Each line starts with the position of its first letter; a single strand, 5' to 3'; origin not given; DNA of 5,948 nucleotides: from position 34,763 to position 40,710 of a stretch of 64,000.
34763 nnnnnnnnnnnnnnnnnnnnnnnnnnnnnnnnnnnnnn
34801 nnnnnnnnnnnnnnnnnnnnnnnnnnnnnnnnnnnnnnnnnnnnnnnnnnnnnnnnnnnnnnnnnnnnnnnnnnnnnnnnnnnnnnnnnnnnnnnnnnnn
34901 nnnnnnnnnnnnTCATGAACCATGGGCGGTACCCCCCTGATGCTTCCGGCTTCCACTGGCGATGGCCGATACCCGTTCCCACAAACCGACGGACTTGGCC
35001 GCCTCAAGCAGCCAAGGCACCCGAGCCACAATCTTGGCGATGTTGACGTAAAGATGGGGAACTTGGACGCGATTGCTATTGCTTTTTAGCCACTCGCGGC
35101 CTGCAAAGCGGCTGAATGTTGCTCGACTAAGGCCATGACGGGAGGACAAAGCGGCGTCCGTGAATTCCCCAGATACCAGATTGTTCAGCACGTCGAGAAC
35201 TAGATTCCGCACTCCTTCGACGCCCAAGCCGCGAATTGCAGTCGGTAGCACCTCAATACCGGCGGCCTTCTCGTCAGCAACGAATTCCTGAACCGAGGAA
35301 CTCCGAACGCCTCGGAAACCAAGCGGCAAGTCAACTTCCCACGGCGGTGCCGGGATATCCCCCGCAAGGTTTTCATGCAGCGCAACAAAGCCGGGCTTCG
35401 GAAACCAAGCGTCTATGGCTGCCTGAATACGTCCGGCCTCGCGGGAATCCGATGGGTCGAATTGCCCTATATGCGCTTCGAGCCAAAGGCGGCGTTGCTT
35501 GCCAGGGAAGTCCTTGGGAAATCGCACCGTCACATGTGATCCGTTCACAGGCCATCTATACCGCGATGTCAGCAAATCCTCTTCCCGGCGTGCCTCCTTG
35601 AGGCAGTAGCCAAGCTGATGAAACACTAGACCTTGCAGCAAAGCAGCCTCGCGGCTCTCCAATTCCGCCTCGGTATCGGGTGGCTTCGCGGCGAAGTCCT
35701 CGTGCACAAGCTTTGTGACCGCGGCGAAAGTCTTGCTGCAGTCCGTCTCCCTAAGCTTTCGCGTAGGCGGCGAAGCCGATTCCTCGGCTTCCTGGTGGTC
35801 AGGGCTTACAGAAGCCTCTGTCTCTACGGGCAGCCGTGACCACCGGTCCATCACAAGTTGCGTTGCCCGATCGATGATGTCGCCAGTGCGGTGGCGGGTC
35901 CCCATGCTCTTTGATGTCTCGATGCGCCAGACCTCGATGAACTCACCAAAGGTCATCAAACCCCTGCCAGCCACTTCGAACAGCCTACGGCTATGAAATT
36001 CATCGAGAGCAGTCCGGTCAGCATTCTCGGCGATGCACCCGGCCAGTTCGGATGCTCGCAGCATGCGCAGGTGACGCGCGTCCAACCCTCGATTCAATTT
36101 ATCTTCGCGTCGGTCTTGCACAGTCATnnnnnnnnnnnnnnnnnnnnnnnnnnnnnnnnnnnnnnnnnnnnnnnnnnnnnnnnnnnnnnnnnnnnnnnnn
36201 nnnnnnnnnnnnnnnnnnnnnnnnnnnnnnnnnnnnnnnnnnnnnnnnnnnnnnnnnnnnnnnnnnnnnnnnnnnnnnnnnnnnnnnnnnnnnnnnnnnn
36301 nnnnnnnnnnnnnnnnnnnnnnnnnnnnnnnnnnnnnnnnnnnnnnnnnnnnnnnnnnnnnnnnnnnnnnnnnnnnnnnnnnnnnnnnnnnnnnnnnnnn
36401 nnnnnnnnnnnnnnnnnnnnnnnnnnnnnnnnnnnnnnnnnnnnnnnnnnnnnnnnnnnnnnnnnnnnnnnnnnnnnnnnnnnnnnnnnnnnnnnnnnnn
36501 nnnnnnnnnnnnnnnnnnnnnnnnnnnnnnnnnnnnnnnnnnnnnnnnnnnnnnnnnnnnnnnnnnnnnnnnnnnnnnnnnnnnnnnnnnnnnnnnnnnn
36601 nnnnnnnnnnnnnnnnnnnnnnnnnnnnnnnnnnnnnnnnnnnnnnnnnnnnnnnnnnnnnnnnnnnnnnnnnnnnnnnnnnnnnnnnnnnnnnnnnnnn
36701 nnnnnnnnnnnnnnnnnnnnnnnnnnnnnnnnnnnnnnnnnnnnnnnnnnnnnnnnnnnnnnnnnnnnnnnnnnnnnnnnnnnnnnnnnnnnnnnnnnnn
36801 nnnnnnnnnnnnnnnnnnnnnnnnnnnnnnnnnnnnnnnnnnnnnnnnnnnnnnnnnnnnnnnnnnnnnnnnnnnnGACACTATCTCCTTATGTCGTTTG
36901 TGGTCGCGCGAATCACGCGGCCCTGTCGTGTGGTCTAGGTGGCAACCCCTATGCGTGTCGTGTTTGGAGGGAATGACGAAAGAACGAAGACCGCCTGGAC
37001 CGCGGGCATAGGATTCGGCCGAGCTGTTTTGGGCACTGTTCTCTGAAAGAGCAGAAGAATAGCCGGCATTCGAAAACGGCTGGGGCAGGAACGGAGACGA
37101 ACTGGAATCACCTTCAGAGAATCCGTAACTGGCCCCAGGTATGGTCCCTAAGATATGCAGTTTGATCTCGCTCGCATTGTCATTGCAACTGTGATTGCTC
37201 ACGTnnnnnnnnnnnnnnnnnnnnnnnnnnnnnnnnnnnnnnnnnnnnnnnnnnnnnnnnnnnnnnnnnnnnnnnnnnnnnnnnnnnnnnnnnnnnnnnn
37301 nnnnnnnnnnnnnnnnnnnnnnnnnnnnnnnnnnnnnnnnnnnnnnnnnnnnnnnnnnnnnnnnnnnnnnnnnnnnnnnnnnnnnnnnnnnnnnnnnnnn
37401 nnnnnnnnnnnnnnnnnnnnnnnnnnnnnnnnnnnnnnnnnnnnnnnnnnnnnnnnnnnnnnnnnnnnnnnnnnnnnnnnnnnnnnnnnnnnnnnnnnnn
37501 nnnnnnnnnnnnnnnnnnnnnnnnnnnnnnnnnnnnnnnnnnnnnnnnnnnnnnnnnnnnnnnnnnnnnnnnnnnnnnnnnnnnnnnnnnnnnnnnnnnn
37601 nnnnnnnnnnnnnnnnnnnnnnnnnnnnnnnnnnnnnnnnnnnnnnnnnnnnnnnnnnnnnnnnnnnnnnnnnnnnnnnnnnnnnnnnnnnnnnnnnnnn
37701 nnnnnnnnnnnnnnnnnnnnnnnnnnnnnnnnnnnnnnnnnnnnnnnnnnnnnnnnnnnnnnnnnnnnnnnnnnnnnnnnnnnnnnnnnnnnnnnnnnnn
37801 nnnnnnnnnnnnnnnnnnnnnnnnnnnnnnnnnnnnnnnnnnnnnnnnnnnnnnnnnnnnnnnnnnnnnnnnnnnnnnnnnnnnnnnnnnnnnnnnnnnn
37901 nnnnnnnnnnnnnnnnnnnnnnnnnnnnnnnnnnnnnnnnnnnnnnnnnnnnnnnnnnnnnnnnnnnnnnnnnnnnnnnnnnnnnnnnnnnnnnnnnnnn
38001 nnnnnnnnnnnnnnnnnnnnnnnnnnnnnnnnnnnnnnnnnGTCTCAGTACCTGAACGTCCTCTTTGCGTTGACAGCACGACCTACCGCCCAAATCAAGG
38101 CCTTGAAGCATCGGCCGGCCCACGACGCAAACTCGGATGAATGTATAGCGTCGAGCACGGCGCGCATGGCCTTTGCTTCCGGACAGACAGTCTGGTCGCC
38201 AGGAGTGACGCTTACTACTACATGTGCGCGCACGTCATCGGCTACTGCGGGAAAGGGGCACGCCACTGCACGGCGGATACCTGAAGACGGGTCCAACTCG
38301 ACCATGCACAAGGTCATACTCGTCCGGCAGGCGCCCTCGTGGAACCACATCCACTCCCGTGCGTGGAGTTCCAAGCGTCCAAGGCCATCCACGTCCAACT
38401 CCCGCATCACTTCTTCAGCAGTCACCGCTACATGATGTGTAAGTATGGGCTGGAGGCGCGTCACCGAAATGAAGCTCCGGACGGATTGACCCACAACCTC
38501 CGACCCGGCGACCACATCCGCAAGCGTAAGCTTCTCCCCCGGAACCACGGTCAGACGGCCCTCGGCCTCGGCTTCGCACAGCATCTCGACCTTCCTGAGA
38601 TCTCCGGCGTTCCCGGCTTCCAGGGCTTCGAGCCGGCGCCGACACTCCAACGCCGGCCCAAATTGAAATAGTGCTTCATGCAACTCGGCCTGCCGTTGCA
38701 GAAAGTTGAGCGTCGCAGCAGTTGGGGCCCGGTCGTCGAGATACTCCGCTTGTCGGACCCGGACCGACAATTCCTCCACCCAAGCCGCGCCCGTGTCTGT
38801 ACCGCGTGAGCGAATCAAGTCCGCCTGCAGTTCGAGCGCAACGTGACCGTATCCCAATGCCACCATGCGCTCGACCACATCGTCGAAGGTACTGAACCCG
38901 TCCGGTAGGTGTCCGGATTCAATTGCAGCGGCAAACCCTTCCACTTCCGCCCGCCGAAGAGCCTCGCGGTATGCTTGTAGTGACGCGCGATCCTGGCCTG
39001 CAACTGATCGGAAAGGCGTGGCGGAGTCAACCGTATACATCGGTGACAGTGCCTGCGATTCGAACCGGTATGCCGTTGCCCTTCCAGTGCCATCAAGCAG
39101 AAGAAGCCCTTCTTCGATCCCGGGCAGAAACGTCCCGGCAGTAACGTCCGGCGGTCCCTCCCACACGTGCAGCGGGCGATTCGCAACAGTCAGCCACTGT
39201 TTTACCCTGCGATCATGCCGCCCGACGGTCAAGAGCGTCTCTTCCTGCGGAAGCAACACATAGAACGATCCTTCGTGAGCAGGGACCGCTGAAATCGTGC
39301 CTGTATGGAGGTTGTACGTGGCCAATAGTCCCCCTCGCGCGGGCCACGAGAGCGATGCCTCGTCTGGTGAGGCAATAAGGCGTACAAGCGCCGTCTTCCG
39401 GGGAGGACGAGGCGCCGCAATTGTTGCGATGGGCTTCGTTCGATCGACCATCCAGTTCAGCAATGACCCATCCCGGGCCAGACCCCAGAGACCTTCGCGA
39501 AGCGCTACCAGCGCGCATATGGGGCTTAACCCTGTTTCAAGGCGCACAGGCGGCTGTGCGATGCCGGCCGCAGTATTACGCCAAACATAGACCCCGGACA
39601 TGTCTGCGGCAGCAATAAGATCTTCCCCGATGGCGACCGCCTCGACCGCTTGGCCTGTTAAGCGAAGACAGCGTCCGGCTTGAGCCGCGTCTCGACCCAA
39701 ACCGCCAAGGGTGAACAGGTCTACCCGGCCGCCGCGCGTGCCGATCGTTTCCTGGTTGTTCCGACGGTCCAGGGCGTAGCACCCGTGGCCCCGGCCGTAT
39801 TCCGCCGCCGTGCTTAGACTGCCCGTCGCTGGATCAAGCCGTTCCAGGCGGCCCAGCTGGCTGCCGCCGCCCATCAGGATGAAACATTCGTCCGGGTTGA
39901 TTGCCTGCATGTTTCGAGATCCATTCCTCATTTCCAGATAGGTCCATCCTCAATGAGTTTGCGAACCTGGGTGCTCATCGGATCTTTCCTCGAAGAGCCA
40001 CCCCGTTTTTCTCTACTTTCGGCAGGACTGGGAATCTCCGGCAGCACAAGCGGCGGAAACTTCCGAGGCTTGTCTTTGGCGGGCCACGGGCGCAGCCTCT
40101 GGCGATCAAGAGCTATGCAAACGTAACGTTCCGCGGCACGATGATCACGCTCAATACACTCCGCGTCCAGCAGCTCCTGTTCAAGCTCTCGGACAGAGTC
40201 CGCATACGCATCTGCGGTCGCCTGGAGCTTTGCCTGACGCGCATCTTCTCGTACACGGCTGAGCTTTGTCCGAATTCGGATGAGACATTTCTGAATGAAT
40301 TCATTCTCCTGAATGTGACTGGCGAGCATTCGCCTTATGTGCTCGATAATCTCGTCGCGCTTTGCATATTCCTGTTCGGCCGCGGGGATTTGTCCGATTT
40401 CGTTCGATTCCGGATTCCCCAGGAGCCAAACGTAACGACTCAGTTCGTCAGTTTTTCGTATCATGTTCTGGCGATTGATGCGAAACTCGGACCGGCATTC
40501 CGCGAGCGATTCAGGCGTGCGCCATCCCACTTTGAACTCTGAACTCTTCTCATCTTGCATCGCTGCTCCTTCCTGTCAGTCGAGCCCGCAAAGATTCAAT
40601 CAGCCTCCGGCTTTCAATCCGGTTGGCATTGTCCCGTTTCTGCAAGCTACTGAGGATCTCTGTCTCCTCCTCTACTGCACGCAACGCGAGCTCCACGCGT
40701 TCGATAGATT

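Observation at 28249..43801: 15-gene translationally coupled operon with two FtsK/HerA-family ATPases, Lon-like protease, kinase, beta-propeller and membrane protein: candidate undescribed conflict system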

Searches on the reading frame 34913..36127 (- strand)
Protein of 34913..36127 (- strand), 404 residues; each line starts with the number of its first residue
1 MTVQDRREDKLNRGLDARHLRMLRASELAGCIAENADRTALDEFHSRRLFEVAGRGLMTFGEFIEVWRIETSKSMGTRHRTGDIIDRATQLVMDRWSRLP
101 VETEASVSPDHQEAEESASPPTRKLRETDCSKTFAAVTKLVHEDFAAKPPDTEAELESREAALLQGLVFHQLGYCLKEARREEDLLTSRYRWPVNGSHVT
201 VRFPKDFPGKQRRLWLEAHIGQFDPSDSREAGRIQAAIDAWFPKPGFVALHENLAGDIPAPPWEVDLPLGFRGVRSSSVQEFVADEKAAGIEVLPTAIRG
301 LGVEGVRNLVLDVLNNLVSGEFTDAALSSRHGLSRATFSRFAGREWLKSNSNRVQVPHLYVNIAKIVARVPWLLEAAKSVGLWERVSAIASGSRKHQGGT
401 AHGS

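Call 5: search_protein_families(library=pfam, max_evalue=0.1, proteins=[window:34913-36127:-])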
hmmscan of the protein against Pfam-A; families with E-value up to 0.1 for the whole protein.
window:34913-36127:- (404 aa): 0 families

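Call 8: search_protein_families(library=padloc, max_evalue=0.01, proteins=[window:34913-36127:-])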
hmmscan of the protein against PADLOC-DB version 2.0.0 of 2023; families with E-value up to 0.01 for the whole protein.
window:34913-36127:- (404 aa): 0 families

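Call 15: search_protein_families(library=ncbifam, max_evalue=0.01, proteins=[window:34913-36127:-])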
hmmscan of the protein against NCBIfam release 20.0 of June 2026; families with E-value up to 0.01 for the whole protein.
window:34913-36127:- (404 aa): 0 families

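Call 38: search_protein_families(library=phrogs, max_evalue=0.01, proteins=[window:34913-36127:-])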
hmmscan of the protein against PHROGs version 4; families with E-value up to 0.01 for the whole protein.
window:34913-36127:- (404 aa): 0 families

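Call 46: search_solved_structures(query=A3, max_evalue=1)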
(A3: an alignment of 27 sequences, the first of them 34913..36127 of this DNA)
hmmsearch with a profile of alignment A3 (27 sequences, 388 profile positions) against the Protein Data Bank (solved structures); distinct sequences matched with E-value up to 1: 2.
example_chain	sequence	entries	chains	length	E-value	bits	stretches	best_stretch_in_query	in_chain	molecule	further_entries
7p6f_AAA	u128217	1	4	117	0.26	13.4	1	299-330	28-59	Transcriptional regulator SrnR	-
1e0e_A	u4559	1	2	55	0.96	11.5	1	123-169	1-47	HUMAN IMMUNODEFICIENCY VIRUS TYPE 2 INTEGRASE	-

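Call 58: find_homologous_proteins(query=A3, max_evalue=0.001)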
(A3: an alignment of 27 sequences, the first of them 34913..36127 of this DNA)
Query A3 (27 sequences) (404 aa, profile of the alignment): 5 proteins with E <= 0.001 among 8000 candidates.
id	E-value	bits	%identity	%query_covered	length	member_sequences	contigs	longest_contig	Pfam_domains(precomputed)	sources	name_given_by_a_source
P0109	3.7e-113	396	100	100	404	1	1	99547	-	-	-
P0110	5.4e-113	396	54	94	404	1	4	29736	-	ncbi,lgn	-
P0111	1.6e-110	388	78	100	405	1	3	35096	-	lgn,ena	-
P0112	1.7e-101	358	33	93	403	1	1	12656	-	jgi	jgi:hypothetical protein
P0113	4.5e-96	340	32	27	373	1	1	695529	-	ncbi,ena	-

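Call 68: predict_structure(alignment_id=A5)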
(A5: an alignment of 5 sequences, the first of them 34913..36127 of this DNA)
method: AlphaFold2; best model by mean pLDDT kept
length: 404 residues; sequences in the alignment: 5
mean_pLDDT: 67.2   pTM: 0.46
mean pLDDT of the five models: 67.2, 63.8, 62.5, 58.9, 56.4
residues with pLDDT >= 90: 4; 70-90: 238; 50-70: 66; < 50: 96
segments of 3 or more residues with pLDDT < 50: 1-14, 102-127, 245-276, 345-354, 393-404
pLDDT, mean of each block of 10 residues (from residue 1): 32 59 86 82 86 79 85 60 78 80 37 31 44 79 82 85 82 71 66 82 77 84 69 80 51 38 31 47 77 80 87 83 85 83 51 59 62 65 71 38 30
secondary structure, 60 per line:
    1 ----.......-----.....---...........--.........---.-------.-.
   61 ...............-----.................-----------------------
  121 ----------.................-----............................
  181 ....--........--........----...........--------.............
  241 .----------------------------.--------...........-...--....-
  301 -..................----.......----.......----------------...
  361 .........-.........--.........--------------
elements in order: H5-11 H17-21 H25-35 H38-46 H60-75 H81-97 H131-147 H153-184 E187-194 E197-204 H209-219 H228-241 H279-289 H296-299 H302-319 H324-330 H335-341 H358-369 H371-379 H382-390

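Call 71: fold_search(model_id=the predicted structure, library=pdb)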
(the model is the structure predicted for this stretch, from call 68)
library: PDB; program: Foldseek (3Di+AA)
matches with E <= 10: 122; with E <= 0.001: 0
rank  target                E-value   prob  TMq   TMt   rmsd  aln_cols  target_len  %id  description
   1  7ena_BA               3.5e-01  0.30  0.14  0.20  19.8       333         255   11  TFIID-based PIC-Mediator holo-complex in pre-assembled state (pre-hPIC-MED) (released 2021-05-26)
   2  9ukp_F                4.0e-01  0.09  0.13  0.15  31.5       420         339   13  CryoEM structure of the T.thermophilus transcription initiation complex bound to Ap4A-C, -1 dC in the template DNA str (released 2025-10-22)
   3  9ujl_F                6.0e-01  0.08  0.13  0.15  30.2       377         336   12  CryoEM structure of the T.thermophilus transcription initiation complex in the presence of Ap4A (released 2025-10-22)
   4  7zs9_M                6.6e-01  0.10  0.11  0.13  23.4       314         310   11  Yeast RNA polymerase II transcription pre-initiation complex with the +1 nucleosome (complex A) (released 2022-11-16)
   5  7egc_R                6.9e-01  0.18  0.14  0.21  20.3       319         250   11  p53-bound TFIID-based holo PIC on HDM2 promoter (released 2021-05-12)
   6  4g7h_F                6.9e-01  0.08  0.11  0.13  29.0       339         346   13  Crystal structure of Thermus thermophilus transcription initiation complex (released 2012-10-31)
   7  6kqg_F                6.9e-01  0.07  0.13  0.15  29.9       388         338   12  Thermus thermophilus initial transcription complex comprising sigma A and 5'-OH RNA of 6 nt (released 2020-03-11)
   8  7edx_R                7.9e-01  0.25  0.14  0.21  19.6       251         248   12  p53-bound TFIID-based core PIC on HDM2 promoter (released 2021-05-05)
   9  7o72_M                8.3e-01  0.08  0.11  0.13  23.8       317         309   11  Yeast RNA polymerase II transcription pre-initiation complex with closed promoter DNA (released 2021-06-16)
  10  7o4i_M                8.7e-01  0.07  0.10  0.12  23.3       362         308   10  Yeast RNA polymerase II transcription pre-initiation complex with initial transcription bubble (released 2021-06-16)
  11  5iy6_M                9.5e-01  0.18  0.14  0.20  19.4       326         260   11  Human holo-PIC in the closed state (released 2016-05-18)
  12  5e18_F                9.5e-01  0.04  0.10  0.12  31.4       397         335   11  T. thermophilus transcription initiation complex having a YYY discriminator sequence and a nontemplate-strand length c (released 2016-03-09)
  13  7mr1_C                9.9e-01  0.04  0.09  0.05  26.4       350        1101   11  Cryo-EM structure of RecBCD with undocked RecBNuc and flexible RecD C-terminus (released 2021-07-28)
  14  8wak_R                1.0e+00  0.12  0.12  0.16  19.2       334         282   11  Structure of transcribing complex 2 (TC2), the initially transcribing complex with Pol II positioned 2nt downstream of (released 2023-12-06)
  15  9ukt_F                1.1e+00  0.05  0.12  0.14  32.7       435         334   12  CryoEM structure of the T.thermophilus transcription initiation complex bound to Gp4A-C-U and CTP, -1 dC in the templa (released 2025-10-22)
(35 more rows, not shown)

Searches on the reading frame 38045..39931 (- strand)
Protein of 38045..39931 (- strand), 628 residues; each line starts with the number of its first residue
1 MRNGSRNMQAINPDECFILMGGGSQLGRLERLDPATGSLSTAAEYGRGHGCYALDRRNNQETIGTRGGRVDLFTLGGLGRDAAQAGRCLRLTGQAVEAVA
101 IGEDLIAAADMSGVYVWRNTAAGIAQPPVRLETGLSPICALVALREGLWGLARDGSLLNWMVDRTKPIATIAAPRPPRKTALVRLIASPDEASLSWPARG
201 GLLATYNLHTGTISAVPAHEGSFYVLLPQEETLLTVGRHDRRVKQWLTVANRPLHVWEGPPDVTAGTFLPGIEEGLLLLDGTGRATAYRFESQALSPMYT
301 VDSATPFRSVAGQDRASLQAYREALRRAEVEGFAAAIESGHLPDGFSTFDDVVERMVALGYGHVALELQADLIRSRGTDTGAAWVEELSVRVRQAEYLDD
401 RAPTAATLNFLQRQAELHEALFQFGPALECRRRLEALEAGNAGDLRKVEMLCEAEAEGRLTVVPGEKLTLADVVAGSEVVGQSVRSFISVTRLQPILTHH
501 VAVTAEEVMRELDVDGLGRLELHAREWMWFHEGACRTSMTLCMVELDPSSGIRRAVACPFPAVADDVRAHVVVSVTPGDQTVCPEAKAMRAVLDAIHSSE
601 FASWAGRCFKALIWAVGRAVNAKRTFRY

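Call 5: search_protein_families(library=pfam, max_evalue=0.1, proteins=[window:38045-39931:-])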
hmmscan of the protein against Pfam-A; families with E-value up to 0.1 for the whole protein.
window:38045-39931:- (628 aa): 0 families

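Call 8: search_protein_families(library=padloc, max_evalue=0.01, proteins=[window:38045-39931:-])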
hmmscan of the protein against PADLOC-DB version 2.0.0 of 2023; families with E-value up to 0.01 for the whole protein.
window:38045-39931:- (628 aa): 0 families

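Call 15: search_protein_families(library=ncbifam, max_evalue=0.01, proteins=[window:38045-39931:-])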
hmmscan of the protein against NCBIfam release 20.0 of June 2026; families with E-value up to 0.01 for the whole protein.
window:38045-39931:- (628 aa): 0 families

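Call 38: search_protein_families(library=phrogs, max_evalue=0.01, proteins=[window:38045-39931:-])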
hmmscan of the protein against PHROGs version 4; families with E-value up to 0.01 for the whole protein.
window:38045-39931:- (628 aa): 0 families

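Call 120: search_solved_structures(query=A9, max_evalue=0.1)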
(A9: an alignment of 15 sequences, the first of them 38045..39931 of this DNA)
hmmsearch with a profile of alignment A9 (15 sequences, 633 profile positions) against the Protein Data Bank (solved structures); distinct sequences matched with E-value up to 0.1: 544 (the best 60 are shown).
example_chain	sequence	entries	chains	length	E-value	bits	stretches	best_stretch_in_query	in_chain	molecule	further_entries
6g6o_A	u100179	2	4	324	8.7e-21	77.1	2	98-270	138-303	Ika8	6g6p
9h2q_B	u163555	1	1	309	3e-20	75.3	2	49-225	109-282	Autophagy-related protein 16-1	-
5yzv_A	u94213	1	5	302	5.6e-19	71.1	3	183-274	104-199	Probable serine/threonine-protein kinase PkwA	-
6nd4_Q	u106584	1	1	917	7.5e-19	70.7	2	126-253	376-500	Utp12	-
7suk_LQ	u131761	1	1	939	1.8e-18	69.4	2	126-253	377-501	U3 small nucleolar RNA-associated protein 12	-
5wyj_BB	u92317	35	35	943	1.8e-18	69.4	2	126-253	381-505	U3 small nucleolar RNA-associated protein 12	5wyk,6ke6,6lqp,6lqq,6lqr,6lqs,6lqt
5wlc_LQ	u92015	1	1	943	1.8e-18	69.4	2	126-253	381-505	Utp12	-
6y7o_A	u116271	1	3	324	3.1e-18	68.7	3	96-251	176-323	Tako8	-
6g6m_A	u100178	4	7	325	3.4e-18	68.5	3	96-252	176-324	Tako8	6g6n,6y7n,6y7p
8fl0_NJ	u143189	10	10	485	3.2e-14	55.4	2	46-175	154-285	Notchless protein homolog 1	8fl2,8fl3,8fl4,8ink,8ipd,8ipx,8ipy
8rl2_CG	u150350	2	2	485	3.3e-14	55.4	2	46-175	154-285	Notchless protein homolog 1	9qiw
4ui9_R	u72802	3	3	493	5.9e-13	51.2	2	31-203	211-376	FIZZY-RELATED PROTEIN HOMOLOG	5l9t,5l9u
8tar_R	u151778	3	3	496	7.8e-13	50.8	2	31-203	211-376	Fizzy-related protein homolog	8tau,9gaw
7mq8_LR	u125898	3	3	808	2.3e-12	49.2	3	63-261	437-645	Transducin beta-like protein 3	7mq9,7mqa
5vfc_A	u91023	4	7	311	3.3e-12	48.7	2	107-271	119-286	WD repeat-containing protein 5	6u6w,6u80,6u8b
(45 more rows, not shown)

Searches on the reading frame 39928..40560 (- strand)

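Call 5: search_protein_families(library=pfam, max_evalue=0.1, proteins=[window:39928-40560:-])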
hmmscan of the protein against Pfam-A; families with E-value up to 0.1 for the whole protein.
window:39928-40560:- (210 aa): 1 family
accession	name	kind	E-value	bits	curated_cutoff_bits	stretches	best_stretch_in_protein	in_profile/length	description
PF09823.15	DUF2357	-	0.075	12.7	23.3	1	76-130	156-213/251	Domain of unknown function (DUF2357)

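Call 8: search_protein_families(library=padloc, max_evalue=0.01, proteins=[window:39928-40560:-])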
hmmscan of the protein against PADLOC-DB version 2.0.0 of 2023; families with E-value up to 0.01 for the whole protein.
window:39928-40560:- (210 aa): 0 families
